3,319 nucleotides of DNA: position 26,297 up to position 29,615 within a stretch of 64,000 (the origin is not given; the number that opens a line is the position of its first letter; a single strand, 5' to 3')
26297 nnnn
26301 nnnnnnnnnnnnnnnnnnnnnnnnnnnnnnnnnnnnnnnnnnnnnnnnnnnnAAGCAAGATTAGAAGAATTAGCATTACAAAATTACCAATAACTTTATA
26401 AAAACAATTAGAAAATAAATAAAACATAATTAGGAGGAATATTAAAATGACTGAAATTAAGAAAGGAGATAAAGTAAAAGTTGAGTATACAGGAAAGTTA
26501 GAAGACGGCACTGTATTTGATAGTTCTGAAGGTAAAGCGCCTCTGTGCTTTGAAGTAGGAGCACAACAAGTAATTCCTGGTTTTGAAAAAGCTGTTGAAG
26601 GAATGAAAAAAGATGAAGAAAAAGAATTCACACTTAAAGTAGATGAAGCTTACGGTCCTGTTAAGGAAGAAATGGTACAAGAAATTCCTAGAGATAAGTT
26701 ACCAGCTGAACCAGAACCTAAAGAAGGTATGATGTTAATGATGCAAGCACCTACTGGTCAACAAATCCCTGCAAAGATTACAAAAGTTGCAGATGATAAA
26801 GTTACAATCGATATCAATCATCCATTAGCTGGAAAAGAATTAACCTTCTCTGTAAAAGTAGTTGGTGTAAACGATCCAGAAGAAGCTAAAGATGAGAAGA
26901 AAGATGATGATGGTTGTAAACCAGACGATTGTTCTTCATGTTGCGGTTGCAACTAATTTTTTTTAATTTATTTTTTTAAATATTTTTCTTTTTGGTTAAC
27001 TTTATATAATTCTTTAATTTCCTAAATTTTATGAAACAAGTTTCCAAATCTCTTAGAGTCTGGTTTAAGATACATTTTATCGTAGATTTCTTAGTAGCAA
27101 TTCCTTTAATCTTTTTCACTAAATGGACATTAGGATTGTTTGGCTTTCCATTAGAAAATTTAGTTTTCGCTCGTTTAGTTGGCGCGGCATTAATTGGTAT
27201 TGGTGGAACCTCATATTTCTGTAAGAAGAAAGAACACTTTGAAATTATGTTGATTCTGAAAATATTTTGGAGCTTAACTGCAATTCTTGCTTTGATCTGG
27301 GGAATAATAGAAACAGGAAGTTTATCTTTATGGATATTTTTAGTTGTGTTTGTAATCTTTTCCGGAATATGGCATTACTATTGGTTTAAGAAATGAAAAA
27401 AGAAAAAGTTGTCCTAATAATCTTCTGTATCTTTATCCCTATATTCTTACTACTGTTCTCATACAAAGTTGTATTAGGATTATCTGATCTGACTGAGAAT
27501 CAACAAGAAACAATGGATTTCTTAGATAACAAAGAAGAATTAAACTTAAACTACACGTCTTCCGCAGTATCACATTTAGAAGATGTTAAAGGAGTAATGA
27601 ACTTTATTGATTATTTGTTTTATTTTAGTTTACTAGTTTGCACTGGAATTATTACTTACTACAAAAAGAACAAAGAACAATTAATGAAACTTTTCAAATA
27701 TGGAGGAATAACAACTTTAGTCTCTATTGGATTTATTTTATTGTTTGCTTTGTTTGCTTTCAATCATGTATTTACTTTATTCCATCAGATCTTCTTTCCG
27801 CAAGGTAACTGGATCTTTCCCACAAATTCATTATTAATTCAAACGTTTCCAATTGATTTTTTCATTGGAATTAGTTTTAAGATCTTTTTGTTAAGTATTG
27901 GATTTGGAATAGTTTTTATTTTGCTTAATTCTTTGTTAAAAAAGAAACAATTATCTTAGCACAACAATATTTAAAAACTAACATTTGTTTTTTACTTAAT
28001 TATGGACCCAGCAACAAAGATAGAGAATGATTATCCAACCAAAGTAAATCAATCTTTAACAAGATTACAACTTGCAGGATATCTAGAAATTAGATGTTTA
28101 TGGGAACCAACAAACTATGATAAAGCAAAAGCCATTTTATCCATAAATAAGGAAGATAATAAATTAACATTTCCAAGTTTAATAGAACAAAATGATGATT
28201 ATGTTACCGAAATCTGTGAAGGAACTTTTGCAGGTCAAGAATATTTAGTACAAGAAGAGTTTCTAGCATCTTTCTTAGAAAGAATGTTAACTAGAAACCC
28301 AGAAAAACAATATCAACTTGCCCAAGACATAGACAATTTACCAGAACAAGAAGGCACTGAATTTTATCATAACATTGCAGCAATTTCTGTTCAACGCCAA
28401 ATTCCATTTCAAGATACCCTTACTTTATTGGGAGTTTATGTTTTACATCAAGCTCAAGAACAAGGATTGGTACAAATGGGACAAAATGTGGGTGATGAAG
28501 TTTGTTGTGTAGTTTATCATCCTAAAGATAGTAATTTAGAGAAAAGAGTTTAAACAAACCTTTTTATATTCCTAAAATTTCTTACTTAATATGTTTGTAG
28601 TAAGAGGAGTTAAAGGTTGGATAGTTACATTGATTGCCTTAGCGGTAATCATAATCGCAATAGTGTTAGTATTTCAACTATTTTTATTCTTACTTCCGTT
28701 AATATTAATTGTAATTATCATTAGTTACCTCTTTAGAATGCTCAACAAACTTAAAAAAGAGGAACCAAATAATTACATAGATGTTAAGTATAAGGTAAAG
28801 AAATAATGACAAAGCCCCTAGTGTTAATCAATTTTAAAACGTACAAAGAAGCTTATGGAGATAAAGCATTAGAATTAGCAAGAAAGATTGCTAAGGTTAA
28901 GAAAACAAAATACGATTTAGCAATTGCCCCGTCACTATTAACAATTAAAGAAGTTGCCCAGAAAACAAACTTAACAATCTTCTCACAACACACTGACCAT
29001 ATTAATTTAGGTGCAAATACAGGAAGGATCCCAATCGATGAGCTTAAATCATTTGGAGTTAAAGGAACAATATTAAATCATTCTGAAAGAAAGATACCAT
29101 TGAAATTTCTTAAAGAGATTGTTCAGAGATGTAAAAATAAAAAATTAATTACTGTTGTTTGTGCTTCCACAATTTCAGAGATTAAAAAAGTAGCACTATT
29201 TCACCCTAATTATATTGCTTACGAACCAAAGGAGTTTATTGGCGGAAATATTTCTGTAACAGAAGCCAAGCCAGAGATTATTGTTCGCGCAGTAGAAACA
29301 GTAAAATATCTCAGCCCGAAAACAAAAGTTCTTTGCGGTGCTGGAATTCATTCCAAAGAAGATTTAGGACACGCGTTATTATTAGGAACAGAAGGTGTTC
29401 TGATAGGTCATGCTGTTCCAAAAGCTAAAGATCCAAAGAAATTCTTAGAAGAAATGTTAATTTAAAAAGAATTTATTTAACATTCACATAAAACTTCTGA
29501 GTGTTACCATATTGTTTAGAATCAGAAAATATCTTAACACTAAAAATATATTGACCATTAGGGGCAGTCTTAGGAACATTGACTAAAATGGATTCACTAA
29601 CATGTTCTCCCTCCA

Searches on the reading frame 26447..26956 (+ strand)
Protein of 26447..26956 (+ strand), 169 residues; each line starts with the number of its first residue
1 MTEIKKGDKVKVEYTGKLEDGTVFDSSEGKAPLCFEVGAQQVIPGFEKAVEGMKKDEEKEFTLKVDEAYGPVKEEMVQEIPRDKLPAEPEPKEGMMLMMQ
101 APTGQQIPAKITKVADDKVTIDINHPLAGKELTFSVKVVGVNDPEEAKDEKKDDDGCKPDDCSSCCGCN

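Call 39: search_protein_families(library=pfam, proteins=[window:26447-26956:+], max_evalue=0.001)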
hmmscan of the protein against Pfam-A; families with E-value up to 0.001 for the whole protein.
window:26447-26956:+ (169 aa): 1 family
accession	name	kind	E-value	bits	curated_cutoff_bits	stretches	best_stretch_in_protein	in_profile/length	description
PF00254.34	FKBP_C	-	2.1e-22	79.7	21.1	1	3-82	4-83/94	FKBP-type peptidyl-prolyl cis-trans isomerase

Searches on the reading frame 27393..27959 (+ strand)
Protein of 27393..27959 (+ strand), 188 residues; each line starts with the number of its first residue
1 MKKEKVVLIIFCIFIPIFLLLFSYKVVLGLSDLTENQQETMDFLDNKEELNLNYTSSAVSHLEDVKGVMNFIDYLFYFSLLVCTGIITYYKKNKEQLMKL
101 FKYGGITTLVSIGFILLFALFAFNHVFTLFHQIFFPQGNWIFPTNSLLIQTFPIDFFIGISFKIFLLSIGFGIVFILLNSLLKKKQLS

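Call 39: search_protein_families(library=pfam, proteins=[window:27393-27959:+], max_evalue=0.001)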
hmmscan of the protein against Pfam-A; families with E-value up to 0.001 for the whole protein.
window:27393-27959:+ (188 aa): 1 family
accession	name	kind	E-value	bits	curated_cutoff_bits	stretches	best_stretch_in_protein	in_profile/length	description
PF07314.17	Lit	-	1.1e-20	74.8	24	1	26-157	39-176/176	Lipoprotein intramolecular transacylase Lit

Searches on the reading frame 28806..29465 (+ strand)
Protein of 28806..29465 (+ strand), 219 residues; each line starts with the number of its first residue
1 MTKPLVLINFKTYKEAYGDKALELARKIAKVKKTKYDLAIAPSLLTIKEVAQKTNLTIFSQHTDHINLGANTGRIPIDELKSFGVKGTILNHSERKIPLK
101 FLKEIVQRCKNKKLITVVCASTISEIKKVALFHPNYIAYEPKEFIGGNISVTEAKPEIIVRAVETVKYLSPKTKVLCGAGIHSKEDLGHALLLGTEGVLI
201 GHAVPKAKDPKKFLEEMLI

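Call 39: search_protein_families(library=pfam, proteins=[window:28806-29465:+], max_evalue=0.001)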
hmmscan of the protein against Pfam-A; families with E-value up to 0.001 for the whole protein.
window:28806-29465:+ (219 aa): 1 family
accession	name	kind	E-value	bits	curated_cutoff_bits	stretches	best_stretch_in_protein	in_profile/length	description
PF00121.24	TIM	-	7.6e-36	124.3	20.1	1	4-214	1-242/245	Triosephosphate isomerase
